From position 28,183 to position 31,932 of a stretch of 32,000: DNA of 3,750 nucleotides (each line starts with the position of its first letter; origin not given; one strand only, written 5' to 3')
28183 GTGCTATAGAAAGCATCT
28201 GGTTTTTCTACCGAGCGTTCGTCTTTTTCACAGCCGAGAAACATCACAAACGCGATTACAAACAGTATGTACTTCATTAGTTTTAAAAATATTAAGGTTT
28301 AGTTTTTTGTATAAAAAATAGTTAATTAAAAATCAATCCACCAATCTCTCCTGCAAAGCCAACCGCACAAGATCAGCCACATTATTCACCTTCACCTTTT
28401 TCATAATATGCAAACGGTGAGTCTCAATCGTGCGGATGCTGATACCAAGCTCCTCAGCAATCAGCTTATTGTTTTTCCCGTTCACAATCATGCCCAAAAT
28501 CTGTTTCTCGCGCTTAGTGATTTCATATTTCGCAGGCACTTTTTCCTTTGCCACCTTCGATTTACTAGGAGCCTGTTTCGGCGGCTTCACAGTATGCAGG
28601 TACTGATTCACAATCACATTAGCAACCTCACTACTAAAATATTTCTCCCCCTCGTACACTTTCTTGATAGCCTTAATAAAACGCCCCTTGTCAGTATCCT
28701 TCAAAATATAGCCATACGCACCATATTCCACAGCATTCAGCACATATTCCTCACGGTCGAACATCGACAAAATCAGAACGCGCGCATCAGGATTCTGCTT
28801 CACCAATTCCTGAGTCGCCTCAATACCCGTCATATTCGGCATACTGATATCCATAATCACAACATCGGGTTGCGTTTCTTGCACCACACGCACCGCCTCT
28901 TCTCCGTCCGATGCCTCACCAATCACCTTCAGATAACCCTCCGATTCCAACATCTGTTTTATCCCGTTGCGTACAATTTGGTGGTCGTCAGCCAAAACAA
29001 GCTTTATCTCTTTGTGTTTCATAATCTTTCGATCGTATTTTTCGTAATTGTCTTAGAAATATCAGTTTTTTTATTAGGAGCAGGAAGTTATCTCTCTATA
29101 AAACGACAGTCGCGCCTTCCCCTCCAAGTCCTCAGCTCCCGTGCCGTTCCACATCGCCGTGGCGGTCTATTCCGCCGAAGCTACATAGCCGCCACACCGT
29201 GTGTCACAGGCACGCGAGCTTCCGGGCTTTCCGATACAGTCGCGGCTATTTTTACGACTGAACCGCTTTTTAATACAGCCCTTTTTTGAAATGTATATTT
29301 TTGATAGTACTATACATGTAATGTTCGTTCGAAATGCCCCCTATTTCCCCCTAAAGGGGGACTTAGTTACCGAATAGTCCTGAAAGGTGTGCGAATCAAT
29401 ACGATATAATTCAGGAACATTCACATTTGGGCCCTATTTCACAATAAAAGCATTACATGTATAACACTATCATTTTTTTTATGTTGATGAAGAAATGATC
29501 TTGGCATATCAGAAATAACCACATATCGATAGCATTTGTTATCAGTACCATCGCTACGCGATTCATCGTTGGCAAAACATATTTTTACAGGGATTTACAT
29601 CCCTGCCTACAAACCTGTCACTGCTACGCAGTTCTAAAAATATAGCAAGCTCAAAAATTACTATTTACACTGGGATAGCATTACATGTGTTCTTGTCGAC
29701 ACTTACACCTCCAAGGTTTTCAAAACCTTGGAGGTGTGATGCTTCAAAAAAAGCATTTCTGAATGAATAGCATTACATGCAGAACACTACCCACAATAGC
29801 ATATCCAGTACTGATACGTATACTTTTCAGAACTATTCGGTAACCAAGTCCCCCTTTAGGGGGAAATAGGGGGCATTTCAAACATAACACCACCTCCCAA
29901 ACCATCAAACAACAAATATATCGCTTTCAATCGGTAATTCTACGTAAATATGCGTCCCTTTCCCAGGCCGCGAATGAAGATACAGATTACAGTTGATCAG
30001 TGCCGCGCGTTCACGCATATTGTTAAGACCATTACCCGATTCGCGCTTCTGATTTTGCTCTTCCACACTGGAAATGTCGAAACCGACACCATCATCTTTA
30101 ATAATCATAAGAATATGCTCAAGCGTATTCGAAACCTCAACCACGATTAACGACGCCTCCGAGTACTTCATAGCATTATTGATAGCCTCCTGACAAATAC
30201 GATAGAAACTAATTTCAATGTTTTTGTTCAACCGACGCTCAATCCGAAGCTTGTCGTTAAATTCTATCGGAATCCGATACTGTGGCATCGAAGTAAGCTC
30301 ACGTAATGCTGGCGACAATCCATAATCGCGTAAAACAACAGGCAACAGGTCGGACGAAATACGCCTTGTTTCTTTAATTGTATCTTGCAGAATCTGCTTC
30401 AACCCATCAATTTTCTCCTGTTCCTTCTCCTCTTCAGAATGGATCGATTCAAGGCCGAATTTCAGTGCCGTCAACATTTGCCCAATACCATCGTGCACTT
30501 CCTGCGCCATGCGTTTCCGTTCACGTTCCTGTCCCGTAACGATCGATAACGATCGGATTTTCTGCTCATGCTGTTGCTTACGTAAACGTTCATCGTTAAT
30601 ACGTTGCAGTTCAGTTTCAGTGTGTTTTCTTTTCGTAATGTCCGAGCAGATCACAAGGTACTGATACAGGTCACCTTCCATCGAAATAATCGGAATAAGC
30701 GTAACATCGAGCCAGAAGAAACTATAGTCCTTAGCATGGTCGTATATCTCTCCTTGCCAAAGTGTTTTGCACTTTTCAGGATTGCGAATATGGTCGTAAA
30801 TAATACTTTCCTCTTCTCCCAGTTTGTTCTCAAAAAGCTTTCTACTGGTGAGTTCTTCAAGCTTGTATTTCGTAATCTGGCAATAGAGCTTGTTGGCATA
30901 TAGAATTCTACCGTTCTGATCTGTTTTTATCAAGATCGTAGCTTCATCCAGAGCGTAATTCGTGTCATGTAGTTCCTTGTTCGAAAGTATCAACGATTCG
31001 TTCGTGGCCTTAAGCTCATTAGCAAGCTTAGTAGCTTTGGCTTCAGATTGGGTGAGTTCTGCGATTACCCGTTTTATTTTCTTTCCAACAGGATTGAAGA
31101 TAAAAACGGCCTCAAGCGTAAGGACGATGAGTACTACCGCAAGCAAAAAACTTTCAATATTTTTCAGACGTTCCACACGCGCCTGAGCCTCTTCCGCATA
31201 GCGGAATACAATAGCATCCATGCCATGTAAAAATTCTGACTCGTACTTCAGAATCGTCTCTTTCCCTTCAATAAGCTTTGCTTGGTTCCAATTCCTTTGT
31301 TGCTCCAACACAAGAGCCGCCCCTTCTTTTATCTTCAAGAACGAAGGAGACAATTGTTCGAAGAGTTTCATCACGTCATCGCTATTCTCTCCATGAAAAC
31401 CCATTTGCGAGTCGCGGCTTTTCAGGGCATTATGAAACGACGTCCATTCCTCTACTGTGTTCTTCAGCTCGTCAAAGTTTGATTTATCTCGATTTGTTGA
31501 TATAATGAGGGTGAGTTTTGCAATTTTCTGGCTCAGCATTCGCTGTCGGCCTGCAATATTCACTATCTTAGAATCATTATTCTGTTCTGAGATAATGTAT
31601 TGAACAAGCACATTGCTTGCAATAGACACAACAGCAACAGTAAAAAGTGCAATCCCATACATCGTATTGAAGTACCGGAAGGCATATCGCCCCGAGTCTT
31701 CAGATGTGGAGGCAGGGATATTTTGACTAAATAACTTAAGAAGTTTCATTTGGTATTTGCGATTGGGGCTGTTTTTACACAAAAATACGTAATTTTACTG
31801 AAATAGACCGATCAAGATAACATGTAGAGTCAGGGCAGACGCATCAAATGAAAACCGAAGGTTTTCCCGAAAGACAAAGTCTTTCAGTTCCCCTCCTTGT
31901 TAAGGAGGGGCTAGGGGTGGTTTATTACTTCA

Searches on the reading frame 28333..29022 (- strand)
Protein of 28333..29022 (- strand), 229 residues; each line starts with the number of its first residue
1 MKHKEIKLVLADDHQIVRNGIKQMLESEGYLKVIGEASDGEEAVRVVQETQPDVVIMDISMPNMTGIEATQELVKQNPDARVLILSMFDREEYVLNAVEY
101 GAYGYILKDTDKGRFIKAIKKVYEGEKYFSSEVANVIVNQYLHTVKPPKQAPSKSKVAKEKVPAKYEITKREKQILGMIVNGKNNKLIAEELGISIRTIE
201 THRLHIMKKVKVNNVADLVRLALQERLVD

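Call 21: search_protein_families(library=pfam, proteins=[window:28333-29022:-])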
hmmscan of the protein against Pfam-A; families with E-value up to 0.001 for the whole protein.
window:28333-29022:- (229 aa): 3 families
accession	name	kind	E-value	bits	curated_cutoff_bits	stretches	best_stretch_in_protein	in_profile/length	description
PF00072.30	Response_reg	-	1.5e-31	109.2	30.2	1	9-120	2-111/111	Response regulator receiver domain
PF00196.25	GerE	-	1.2e-18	66.9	23.5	1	169-222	4-57/57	Bacterial regulatory proteins, luxR family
PF08281.18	Sigma70_r4_2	-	0.00068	19.7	25.7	0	169-209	12-53/54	Sigma-70, region 4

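Call 24: find_encoding_contigs(protein=window:28333-29022:-, flank=3000, max_places=10)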
Protein window:28333-29022:- (229 aa): no gene with exactly this product is on record in the collection.

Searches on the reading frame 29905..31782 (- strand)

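Call 21: search_protein_families(library=pfam, proteins=[window:29905-31782:-])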
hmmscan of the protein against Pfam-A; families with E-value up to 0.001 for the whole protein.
window:29905-31782:- (625 aa): 6 families
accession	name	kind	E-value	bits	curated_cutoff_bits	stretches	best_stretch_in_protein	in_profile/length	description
PF13675.11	PilJ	-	2.7e-17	63.3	26.6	1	62-168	1-108/114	Type IV pili methyl-accepting chemotaxis transducer N-term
PF07730.19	HisKA_3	-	2e-12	47.9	24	1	421-483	1-67/68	Histidine kinase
PF02518.31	HATPase_c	-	2.1e-12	47.9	26.4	1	523-619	3-110/111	Histidine kinase-, DNA gyrase B-, and HSP90-like ATPase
PF13426.13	PAS_9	-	2.9e-10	40.8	27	1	283-384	4-103/103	PAS domain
PF00989.32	PAS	-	2.7e-09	37.5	22.6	1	285-382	15-113/113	PAS fold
PF08448.16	PAS_4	-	5.6e-05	23.8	23.1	1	284-386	9-109/110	PAS fold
